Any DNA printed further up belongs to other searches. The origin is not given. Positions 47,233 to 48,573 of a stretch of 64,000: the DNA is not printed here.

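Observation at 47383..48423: Membrane-anchored HNH nuclease fused to a topoisomerase-type C4 zinc finger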

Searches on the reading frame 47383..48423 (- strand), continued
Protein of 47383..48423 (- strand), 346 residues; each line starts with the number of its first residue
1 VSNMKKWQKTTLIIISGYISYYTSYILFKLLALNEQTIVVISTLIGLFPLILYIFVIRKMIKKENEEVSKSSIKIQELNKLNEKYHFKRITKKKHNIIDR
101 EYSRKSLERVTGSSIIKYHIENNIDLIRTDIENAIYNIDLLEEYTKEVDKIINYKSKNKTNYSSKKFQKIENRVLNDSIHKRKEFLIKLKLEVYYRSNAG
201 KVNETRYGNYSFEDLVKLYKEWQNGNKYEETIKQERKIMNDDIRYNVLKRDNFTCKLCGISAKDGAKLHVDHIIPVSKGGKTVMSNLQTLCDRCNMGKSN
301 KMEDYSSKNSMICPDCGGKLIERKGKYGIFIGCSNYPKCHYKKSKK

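Call 50: search_protein_families(library=pfam, proteins=[P0324, P0337, P0366, P0297, P0352, P0169, P0173, P0200, P0214, P0137], max_evalue=0.001)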
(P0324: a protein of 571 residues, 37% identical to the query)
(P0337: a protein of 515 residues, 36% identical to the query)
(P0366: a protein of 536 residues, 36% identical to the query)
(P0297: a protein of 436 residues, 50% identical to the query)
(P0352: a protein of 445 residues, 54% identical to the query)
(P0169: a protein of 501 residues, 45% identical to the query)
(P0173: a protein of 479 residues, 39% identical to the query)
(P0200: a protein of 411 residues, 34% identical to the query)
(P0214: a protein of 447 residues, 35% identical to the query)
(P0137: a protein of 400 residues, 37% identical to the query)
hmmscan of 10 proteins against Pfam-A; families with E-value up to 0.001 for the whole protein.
P0324 (571 aa): 4 families
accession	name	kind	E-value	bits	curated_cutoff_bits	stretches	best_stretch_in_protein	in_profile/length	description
PF01844.29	HNH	-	5.3e-14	52.5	21.4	1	524-569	1-46/47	HNH endonuclease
PF14279.12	HNH_5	-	2.4e-12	47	27.5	1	524-570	1-46/56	HNH endonuclease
PF13306.12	LRR_5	-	2.8e-08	34.2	27.7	1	105-208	18-112/127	BspA type Leucine rich repeat region (6 copies)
PF12698.13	ABC2_membrane_3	-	0.00034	20.3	31.6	1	73-342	6-196/347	ABC-2 family transporter protein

P0337 (515 aa): 3 families
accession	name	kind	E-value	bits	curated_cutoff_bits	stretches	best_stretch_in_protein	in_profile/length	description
PF01844.29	HNH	-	3.9e-12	46.5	21.4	1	468-513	1-46/47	HNH endonuclease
PF14279.12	HNH_5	-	3.8e-11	43.2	27.5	1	468-514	1-46/56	HNH endonuclease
PF13306.12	LRR_5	-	2.3e-10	40.9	27.7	1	81-162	13-86/127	BspA type Leucine rich repeat region (6 copies)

P0366 (536 aa): 3 families
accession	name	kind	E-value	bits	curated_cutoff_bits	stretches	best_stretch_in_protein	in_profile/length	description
PF01844.29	HNH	-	3e-13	50.1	21.4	1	489-534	1-46/47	HNH endonuclease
PF14279.12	HNH_5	-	1.9e-12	47.4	27.5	1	489-535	1-46/56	HNH endonuclease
PF13306.12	LRR_5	-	1.7e-09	38.1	27.7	1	97-178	38-110/127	BspA type Leucine rich repeat region (6 copies)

P0297 (436 aa): 3 families
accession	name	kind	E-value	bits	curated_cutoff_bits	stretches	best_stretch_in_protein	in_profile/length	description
PF01844.29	HNH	-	1.6e-12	47.8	21.4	1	383-428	1-46/47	HNH endonuclease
PF14279.12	HNH_5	-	2e-12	47.2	27.5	1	383-432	1-49/56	HNH endonuclease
PF02945.21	Endonuclease_7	-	0.0005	20.4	23.6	0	366-425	9-62/82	Recombination endonuclease VII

P0352 (445 aa): 2 families
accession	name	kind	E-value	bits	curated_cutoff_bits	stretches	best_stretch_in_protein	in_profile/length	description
PF14279.12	HNH_5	-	1.6e-13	50.8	27.5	1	392-441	1-49/56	HNH endonuclease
PF01844.29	HNH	-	3.3e-13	50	21.4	1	392-437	1-46/47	HNH endonuclease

P0169 (501 aa): 2 families
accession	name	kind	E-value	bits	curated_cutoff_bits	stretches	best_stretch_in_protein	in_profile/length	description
PF01844.29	HNH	-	5.7e-21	74.8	21.4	2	448-494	1-47/47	HNH endonuclease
PF14279.12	HNH_5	-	1e-19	70.7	27.5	2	448-497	1-49/56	HNH endonuclease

P0173 (479 aa): 2 families
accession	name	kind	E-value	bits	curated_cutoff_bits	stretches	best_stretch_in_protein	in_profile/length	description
PF01844.29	HNH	-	3.6e-15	56.3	21.4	1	432-478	1-47/47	HNH endonuclease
PF14279.12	HNH_5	-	2.4e-13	50.2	27.5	1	432-478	1-46/56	HNH endonuclease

P0200 (411 aa): 3 families
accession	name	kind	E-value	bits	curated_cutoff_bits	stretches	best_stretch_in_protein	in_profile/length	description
PF01844.29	HNH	-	4.2e-15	56.1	21.4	1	358-404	1-47/47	HNH endonuclease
PF14279.12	HNH_5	-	1.7e-13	50.7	27.5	1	358-405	1-47/56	HNH endonuclease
PF02945.21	Endonuclease_7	-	7.8e-05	23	23.6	1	341-402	9-64/82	Recombination endonuclease VII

P0214 (447 aa): 3 families
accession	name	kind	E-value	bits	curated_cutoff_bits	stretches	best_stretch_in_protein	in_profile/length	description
PF14279.12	HNH_5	-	7.1e-12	45.5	27.5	1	394-443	1-49/56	HNH endonuclease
PF01844.29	HNH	-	1.9e-11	44.4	21.4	1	394-439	1-46/47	HNH endonuclease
PF01471.23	PG_binding_1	-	3.1e-08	34.1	23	1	48-102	5-57/57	Putative peptidoglycan binding domain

P0137 (400 aa): 3 families
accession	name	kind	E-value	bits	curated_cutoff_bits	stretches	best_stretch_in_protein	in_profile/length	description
PF14279.12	HNH_5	-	1.5e-20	73.3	27.5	2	240-293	1-53/56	HNH endonuclease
PF01844.29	HNH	-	2.2e-20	73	21.4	2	240-285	1-46/47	HNH endonuclease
PF02945.21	Endonuclease_7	-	2.5e-08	34.2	23.6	1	217-286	3-66/82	Recombination endonuclease VII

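Call 53: predict_structure(alignment_id=A3)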
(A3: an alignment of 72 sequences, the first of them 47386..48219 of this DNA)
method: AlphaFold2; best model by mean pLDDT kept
length: 278 residues; sequences in the alignment: 72
mean_pLDDT: 91.5   pTM: 0.72
mean pLDDT of the five models: 91.5, 91.4, 91.3, 90.8, 90.6
residues with pLDDT >= 90: 210; 70-90: 52; 50-70: 10; < 50: 6
segments of 3 or more residues with pLDDT < 50: 235-239
pLDDT, mean of each block of 10 residues (from residue 1): 92 97 98 93 96 96 98 98 94 95 96 98 96 96 98 90 87 92 96 95 88 91 86 49 81 89 91 80
secondary structure, 60 per line:
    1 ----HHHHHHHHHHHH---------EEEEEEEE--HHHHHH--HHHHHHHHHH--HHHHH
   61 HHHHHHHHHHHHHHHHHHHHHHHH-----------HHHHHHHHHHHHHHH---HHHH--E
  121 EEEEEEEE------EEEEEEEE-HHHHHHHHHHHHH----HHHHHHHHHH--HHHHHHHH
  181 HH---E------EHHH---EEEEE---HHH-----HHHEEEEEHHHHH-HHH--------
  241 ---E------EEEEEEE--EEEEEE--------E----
elements in order: H5-16 E26-33 H36-41 H44-53 H56-84 H96-110 H114-117 E120-128 E135-142 H144-156 H161-170 H173-182 E200-204 E219-223 H224-228 E251-257 E260-265

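Call 66: fold_search(model_id=the predicted structure, library=viral)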
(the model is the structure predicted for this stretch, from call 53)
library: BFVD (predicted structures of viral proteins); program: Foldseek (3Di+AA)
matches with E <= 10: 549; with E <= 0.001: 30
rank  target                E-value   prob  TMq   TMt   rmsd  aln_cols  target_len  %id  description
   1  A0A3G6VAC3            3.3e-07  1.00  0.24  0.23   4.9        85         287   48  (no name in the UniProt tables at hand)
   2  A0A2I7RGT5            1.1e-05  1.00  0.19  0.29  22.3       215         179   26  (no name in the UniProt tables at hand)
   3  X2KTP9                5.8e-05  1.00  0.22  0.28  10.6       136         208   18  (no name in the UniProt tables at hand)
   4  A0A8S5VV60            7.8e-05  1.00  0.22  0.15   4.0        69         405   46  (no name in the UniProt tables at hand)
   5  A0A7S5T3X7            8.2e-05  1.00  0.21  0.44   3.7        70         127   40  (no name in the UniProt tables at hand)
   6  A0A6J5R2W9            1.2e-04  1.00  0.21  0.45   1.3        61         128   44  HNHc domain containing protein [uncultured Caudovirales phage]
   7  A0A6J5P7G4            1.4e-04  1.00  0.20  0.28  15.0       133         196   28  HNHc domain containing protein [uncultured Caudovirales phage]
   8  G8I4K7                1.6e-04  1.00  0.21  0.39   2.8        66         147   29  HNH protein [Mycobacterium phage DS6A]
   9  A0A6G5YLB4            1.7e-04  1.00  0.22  0.24  22.9       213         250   14  (no name in the UniProt tables at hand)
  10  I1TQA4                1.9e-04  1.00  0.19  0.43   4.1        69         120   40  (no name in the UniProt tables at hand)
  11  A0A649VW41            1.9e-04  1.00  0.22  0.39   5.7        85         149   29  (no name in the UniProt tables at hand)
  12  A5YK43                2.0e-04  1.00  0.21  0.31   3.5        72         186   40  HNH nuclease domain-containing protein [Mycobacterium phage Tweety]
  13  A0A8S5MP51            2.4e-04  1.00  0.23  0.40  19.6       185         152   20  HNHc [Podoviridae sp. ctoqT5]
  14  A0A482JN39            2.8e-04  1.00  0.21  0.23   8.6        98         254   31  HNH endonuclease [Gordonia phage BrutonGaster]
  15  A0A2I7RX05            3.2e-04  1.00  0.23  0.48   7.8        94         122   38  (no name in the UniProt tables at hand)
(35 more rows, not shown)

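Call 67: find_related_loci(query=A2, collection=viral_contigs, flank=6000)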
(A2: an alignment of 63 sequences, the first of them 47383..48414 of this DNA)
Query A2 (343 aa) in viral_contigs; peptide patterns used: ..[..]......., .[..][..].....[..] (x = any residue, [..] = any of these).
600 stretches matched a pattern (row limit reached: there are more); 509 encode a relative of the query (tblastn E <= 1e-3); the best 80 are kept; 80 distinct loci.
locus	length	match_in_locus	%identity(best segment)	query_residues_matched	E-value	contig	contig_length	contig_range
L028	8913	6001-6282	57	206-299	8e-31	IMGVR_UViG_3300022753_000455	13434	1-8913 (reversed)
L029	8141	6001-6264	57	214-300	4e-30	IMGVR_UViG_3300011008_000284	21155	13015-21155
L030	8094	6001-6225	64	229-303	8e-30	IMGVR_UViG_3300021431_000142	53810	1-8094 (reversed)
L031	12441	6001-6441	41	158-301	1e-27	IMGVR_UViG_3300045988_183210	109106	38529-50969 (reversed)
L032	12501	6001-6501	39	134-301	2e-27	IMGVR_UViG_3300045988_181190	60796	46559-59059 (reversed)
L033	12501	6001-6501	37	134-301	7e-27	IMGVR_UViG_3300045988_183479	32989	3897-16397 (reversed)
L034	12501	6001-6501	37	134-301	8e-27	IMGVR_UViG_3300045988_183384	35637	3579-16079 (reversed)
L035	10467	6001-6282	45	214-307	2e-20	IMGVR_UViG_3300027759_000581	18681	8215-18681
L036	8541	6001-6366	37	205-306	2e-20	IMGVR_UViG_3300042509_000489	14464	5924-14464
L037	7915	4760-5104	39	199-302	5e-20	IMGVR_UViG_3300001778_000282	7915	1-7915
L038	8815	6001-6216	53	230-301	7e-20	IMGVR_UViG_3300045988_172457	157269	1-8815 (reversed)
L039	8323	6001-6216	53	230-301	7e-20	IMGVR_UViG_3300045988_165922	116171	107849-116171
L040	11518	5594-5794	55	230-296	2e-19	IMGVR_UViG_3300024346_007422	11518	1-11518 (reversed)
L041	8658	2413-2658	46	230-311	3e-19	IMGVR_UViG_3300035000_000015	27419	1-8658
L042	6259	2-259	42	213-305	3e-19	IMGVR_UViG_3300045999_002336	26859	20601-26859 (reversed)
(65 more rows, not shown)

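Call 74: search_protein_families(library=pfam, proteins=[L031:103-1836:+, L031:1933-2697:+, L031:2719-3993:+, L031:5204-5593:+, L031:6516-6980:+, L031:8196-8690:+, L031:8711-9331:+, L031:9328-9792:+, L031:10017-10439:+, L031:10700-11215:+], max_evalue=0.001)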
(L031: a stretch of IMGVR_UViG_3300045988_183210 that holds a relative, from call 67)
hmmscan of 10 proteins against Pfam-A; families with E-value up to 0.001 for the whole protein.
L031:103-1836:+ (577 aa): 0 families

L031:1933-2697:+ (254 aa): 0 families

L031:2719-3993:+ (424 aa): 3 families
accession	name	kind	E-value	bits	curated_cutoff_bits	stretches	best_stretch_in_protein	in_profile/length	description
PF14311.12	DUF4379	-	1e-48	163.8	24.5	3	161-215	1-56/56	Probable Treble clef zinc finger domain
PF15777.11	Anti-TRAP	-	0.00021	21.7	32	0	189-219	13-43/59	Tryptophan RNA-binding attenuator protein inhibitory protein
PF01155.25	HypA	-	0.0003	21.2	28.9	0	186-219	70-99/112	Hydrogenase/urease nickel incorporation, metallochaperone, hypA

L031:5204-5593:+ (129 aa): 0 families

L031:6516-6980:+ (154 aa): 1 family
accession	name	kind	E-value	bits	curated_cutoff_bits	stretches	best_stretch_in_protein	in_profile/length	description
PF03703.20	bPH_2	-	2.2e-15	57.1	22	1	35-108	3-76/78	Bacterial PH domain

L031:8196-8690:+ (164 aa): 0 families

L031:8711-9331:+ (206 aa): 0 families

L031:9328-9792:+ (154 aa): 0 families

L031:10017-10439:+ (140 aa): 0 families

L031:10700-11215:+ (171 aa): 0 families

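Call 77: search_protein_families(library=padloc, alignment_id=A5, max_evalue=0.000001)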
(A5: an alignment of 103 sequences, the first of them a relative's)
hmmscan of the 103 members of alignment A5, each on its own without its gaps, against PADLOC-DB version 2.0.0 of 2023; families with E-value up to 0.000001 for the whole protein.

A. member 1, L001:34-708:+ (225 aa): 1 family
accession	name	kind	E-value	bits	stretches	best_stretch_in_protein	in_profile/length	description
PDLC04959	PDC-S20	-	4.6e-12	44.2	1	1-211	220-441/464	-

B. families by the number of members that match (of 103 scanned): 45 families (the first 25 are shown)
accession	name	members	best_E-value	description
PDLC03963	SoFic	3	2e-44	-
PDLC04966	PDC-S24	3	6.5e-20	-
PDLC04836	PDC-S04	3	5.3e-17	-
PDLC04837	PDC-S04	3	2.7e-16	-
PDLC04840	PDC-S04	3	6e-16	-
PDLC04839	PDC-S04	3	9.6e-14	-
PDLC04135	mad3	2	1.8e-33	mads_3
PDLC04134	mad2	2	5.7e-14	mads_2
PDLC04140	mad8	2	2.6e-10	mads_8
PDLC02980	AriA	2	1.1e-09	-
PDLC04838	PDC-S04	2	2.9e-08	-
PDLC04213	HEC-02A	2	1e-07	-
PDLC02288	AbiEii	1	1.3e-62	AbiEii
PDLC02320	AbiEii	1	1.4e-36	AbiEii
PDLC02312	AbiEii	1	1.5e-30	AbiEii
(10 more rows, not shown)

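Call 78: search_protein_families(library=pfam, alignment_id=A5, max_evalue=0.000001)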
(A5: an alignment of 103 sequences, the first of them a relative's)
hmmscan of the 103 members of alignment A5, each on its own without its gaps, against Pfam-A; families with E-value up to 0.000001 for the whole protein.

A. member 1, L001:34-708:+ (225 aa): 0 families

B. families by the number of members that match (of 103 scanned): 101 families (the first 25 are shown)
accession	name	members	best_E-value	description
PF01476.26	LysM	3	7.6e-85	LysM domain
PF23473.1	LysM3_LYK4_5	3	9.3e-31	LYK4/5 LysM3 domain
PF02661.23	Fic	3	3.7e-21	Fic/DOC family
PF23472.1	LysM2_CERK1_LYK3_4_5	3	7.1e-21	LYK3/4/5 LysM2 domain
PF23446.1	LysM1_NFP_LYK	3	2.5e-18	NFP/LYK LysM1 domain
PF00814.31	TsaD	2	1.1e-95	tRNA N6-adenosine threonylcarbamoyltransferase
PF00905.27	Transpeptidase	2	2.3e-84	Penicillin binding protein transpeptidase domain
PF00122.25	E1-E2_ATPase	2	9.6e-53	E1-E2 ATPase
PF00005.33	ABC_tran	2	1e-42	ABC transporter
PF00702.32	Hydrolase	2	2.3e-31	haloacid dehalogenase-like hydrolase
PF07508.19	Recombinase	2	2.2e-24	Recombinase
PF21247.3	Fic-like_C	2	7.1e-19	Filamentation induced by cAMP protein Fic-like, C-terminal domain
PF23577.1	LysM_RLK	2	3.8e-12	LysM domain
PF23457.1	LysM2_NFP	2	6e-11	NFP LysM2 domain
PF13304.12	AAA_21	2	2.3e-10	AAA domain, putative AbiEii toxin, Type IV TA system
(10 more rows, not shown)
